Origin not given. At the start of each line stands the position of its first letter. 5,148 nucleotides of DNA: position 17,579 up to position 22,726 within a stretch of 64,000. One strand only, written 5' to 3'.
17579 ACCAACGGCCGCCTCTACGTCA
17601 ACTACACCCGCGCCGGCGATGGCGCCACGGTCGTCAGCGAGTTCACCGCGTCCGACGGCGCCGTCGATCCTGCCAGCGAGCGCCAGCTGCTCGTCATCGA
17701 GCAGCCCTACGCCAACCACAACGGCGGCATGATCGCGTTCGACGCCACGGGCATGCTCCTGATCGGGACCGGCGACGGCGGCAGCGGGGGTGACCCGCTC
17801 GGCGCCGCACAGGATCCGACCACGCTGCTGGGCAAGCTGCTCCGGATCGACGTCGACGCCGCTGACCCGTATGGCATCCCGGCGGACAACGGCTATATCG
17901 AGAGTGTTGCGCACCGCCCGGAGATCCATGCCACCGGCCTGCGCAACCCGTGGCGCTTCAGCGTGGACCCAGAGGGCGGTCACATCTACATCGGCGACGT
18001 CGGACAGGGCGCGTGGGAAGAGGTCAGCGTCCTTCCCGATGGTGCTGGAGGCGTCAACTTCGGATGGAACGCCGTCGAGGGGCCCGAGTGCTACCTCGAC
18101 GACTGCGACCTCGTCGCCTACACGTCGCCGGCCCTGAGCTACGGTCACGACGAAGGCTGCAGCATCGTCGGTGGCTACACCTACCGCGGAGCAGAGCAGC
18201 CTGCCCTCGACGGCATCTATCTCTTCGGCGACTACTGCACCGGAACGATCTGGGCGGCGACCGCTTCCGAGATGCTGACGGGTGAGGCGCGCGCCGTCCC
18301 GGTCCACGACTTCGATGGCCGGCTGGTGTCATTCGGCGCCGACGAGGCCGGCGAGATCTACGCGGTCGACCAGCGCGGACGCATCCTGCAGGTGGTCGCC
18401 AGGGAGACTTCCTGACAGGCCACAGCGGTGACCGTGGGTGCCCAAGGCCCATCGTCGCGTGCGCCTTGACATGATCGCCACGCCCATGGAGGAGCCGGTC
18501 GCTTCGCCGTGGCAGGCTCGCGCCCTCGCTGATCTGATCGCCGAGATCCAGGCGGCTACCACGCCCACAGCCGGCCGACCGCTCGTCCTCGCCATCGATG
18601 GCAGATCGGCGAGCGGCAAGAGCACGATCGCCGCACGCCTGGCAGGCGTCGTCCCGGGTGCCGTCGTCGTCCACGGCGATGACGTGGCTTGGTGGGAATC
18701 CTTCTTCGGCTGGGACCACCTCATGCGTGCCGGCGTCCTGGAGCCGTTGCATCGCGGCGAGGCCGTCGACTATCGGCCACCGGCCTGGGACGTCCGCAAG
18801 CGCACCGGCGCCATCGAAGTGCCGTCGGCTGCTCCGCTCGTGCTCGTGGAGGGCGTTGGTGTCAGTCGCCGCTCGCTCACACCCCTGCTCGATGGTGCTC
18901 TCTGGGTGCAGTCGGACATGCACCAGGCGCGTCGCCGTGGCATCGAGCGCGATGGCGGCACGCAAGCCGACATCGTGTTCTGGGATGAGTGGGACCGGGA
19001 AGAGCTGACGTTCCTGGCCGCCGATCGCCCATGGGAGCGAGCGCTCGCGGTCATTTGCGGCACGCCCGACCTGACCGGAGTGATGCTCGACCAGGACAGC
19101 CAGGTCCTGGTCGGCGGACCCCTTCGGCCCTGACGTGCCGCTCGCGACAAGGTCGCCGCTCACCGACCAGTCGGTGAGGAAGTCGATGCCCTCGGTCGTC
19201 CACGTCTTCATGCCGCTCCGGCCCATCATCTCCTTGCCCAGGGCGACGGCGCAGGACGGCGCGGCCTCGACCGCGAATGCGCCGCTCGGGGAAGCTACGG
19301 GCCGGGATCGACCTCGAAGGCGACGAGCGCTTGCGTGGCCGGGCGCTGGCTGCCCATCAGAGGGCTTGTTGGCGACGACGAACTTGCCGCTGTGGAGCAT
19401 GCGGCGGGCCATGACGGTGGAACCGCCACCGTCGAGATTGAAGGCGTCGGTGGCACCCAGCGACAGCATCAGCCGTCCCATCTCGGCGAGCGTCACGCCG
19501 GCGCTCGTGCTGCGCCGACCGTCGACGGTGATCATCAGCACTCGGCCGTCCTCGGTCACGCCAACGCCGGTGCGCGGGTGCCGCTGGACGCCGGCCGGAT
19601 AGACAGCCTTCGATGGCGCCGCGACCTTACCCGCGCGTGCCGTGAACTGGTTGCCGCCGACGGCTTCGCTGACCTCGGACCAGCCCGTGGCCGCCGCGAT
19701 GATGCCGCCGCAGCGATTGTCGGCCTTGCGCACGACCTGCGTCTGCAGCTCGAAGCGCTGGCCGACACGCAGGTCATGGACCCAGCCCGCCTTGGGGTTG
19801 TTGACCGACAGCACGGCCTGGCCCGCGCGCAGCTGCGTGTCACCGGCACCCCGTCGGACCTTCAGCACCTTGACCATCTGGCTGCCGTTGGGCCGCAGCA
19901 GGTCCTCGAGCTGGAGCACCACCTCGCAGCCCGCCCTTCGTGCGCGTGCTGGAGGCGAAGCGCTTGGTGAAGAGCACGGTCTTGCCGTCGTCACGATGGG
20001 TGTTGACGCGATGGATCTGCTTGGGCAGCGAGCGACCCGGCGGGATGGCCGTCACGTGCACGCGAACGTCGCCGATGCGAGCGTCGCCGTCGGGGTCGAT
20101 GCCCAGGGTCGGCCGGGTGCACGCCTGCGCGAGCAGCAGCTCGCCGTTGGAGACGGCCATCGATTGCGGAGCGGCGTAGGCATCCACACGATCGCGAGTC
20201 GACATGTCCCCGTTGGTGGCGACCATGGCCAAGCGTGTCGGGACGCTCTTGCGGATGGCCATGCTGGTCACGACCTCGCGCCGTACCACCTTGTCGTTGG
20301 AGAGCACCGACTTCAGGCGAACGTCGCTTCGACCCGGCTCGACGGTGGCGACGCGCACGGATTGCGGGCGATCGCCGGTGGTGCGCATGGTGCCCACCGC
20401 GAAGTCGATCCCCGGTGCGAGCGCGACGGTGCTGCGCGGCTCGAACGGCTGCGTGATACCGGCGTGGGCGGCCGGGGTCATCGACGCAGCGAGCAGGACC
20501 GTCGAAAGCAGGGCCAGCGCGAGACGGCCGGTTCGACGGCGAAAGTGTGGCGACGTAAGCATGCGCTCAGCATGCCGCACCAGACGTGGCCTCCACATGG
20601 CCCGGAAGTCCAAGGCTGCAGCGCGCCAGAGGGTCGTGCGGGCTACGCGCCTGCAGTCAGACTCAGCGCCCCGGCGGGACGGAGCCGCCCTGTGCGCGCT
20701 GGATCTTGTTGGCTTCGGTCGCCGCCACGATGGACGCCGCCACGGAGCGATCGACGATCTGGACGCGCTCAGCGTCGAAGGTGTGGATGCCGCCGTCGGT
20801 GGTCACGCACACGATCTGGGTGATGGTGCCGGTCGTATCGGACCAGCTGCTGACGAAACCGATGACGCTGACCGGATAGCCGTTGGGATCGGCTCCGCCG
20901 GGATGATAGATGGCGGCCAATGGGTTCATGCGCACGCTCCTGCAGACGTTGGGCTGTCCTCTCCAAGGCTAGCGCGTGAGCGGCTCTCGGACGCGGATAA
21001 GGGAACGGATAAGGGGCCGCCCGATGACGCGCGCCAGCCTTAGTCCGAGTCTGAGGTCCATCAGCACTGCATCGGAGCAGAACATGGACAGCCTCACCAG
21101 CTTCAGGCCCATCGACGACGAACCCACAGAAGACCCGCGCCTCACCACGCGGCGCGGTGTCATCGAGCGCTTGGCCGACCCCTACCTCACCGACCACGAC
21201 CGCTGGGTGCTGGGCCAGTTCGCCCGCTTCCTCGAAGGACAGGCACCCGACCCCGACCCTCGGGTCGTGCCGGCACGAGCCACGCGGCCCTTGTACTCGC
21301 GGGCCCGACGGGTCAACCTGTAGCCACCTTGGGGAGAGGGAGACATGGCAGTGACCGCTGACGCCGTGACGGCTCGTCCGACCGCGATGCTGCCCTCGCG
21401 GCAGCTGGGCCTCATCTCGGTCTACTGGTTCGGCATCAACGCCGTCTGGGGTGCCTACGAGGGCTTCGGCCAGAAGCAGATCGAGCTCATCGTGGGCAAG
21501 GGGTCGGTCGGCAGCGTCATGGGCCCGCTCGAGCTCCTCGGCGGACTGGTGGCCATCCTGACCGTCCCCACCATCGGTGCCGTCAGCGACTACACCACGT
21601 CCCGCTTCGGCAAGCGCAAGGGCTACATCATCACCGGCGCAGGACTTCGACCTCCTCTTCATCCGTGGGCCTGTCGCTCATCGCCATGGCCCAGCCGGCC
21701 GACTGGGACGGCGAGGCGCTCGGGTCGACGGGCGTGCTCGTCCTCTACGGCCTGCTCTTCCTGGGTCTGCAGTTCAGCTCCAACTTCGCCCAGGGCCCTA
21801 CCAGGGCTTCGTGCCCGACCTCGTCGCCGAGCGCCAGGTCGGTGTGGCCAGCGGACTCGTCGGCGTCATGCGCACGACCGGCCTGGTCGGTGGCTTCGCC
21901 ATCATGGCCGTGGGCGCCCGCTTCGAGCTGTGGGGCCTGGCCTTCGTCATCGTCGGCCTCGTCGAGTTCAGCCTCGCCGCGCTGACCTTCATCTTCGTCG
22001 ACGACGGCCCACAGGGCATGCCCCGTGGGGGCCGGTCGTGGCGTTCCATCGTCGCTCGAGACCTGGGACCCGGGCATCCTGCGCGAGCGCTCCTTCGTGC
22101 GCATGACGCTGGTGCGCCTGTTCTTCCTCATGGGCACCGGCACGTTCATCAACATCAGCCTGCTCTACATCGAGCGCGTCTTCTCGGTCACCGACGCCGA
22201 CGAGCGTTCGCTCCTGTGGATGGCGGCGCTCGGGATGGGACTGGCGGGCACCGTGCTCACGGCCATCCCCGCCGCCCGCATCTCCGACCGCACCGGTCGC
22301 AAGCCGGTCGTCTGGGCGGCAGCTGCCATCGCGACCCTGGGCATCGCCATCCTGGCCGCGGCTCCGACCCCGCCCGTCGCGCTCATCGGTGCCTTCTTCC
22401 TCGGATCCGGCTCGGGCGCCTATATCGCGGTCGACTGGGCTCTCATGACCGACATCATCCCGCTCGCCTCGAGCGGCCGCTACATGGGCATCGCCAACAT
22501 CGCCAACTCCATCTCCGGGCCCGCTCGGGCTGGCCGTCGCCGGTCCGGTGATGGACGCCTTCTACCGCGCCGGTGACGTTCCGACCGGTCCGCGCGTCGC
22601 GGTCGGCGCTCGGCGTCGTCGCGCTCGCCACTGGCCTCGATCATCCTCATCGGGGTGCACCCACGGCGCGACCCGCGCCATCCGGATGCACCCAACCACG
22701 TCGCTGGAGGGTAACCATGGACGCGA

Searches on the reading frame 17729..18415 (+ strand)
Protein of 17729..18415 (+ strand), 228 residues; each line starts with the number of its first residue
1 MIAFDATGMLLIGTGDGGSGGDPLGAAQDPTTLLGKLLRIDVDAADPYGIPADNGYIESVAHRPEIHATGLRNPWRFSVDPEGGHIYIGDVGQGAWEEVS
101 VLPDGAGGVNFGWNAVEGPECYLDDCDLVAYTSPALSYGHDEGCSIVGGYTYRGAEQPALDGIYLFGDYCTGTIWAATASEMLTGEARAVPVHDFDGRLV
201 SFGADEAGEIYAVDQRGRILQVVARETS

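Call 69: search_protein_families(library=pfam, proteins=[window:17729-18415:+], max_evalue=0.001)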
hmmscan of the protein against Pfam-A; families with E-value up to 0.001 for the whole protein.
window:17729-18415:+ (228 aa): 1 family
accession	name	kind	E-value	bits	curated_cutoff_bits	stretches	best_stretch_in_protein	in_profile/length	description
PF07995.17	GSDH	-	8.1e-19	68.5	25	1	2-219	119-330/332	Glucose / Sorbosone dehydrogenase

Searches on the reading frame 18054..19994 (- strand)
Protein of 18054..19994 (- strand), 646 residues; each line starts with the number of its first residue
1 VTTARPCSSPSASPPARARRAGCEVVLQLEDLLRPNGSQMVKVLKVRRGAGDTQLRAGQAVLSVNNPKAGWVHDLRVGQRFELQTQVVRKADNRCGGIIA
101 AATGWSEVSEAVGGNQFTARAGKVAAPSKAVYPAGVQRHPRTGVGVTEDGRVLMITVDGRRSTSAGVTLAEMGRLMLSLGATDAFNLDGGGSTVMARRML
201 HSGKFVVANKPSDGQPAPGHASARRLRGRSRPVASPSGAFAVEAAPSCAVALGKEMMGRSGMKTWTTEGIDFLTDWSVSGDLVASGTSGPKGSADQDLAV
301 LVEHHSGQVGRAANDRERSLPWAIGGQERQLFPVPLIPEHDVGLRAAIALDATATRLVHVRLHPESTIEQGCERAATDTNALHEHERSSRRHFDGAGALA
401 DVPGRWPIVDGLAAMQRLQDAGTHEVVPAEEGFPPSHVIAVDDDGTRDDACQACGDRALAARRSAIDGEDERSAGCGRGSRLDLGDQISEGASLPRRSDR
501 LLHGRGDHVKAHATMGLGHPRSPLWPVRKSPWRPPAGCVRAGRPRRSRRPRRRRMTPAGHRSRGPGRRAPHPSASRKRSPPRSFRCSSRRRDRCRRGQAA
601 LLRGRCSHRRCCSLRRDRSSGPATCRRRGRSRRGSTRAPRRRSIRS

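Call 69: search_protein_families(library=pfam, proteins=[window:18054-19994:-], max_evalue=0.001)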
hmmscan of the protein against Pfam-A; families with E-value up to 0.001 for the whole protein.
window:18054-19994:- (646 aa): 1 family
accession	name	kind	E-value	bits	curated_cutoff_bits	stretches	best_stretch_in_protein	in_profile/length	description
PF09992.14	NAGPA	-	6.7e-28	98.4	25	1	90-215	59-158/169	Phosphodiester glycosidase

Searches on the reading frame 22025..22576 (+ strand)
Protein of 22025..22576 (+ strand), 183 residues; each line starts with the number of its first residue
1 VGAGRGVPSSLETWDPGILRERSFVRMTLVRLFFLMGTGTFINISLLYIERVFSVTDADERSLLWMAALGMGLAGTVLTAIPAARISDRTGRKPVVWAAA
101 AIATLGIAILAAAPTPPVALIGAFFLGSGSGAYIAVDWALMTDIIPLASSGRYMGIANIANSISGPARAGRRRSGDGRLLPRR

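Call 69: search_protein_families(library=pfam, proteins=[window:22025-22576:+], max_evalue=0.001)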
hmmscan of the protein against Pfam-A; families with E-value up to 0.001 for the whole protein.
window:22025-22576:+ (183 aa): 2 families
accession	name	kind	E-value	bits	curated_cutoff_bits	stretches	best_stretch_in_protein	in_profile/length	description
PF07690.21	MFS_1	-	1.8e-14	53.9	33.4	1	20-165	200-343/347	Major Facilitator Superfamily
PF00083.30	Sugar_tr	-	9.7e-05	21.9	22.3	1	54-135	35-121/452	Sugar (and other) transporter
